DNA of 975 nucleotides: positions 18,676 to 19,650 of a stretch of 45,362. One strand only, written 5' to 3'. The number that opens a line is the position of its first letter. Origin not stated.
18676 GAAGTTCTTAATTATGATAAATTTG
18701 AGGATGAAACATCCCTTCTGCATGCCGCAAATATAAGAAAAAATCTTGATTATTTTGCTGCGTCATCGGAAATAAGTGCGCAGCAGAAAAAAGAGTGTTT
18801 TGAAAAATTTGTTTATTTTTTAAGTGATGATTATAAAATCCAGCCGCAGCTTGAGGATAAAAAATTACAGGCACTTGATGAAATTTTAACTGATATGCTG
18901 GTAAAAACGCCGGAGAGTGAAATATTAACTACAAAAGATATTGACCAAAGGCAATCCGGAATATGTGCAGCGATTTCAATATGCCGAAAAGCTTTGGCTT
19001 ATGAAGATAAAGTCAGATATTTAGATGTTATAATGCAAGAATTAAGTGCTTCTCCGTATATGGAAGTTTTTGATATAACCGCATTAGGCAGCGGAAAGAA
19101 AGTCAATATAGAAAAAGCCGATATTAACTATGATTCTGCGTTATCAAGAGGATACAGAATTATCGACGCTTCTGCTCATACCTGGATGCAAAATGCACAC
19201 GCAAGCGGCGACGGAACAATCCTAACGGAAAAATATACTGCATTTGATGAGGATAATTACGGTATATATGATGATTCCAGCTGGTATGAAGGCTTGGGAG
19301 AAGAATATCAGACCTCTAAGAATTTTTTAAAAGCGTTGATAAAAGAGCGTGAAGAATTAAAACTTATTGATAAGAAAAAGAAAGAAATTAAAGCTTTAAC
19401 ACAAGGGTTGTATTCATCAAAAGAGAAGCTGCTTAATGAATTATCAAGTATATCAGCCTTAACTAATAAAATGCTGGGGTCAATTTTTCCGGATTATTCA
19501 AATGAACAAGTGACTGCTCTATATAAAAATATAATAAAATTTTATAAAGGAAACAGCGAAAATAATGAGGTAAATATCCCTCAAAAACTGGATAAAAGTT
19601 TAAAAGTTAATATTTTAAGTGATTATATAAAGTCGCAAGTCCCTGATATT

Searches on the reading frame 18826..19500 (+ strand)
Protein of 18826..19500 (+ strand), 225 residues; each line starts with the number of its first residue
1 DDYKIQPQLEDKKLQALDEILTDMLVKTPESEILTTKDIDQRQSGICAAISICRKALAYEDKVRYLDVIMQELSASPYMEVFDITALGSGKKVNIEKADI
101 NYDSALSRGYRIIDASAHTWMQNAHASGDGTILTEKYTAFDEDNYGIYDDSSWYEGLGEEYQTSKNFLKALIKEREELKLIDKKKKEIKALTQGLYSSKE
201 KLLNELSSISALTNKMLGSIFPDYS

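Call 83: search_protein_families(library=pfam, proteins=[window:18826-19500:+], max_evalue=10)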
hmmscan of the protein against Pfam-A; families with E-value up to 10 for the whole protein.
window:18826-19500:+ (225 aa): 1 family
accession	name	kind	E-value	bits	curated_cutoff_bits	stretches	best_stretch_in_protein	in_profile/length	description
PF11500.13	Cut12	-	0.1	13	24.5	1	163-218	84-140/149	Cut12 conserved domain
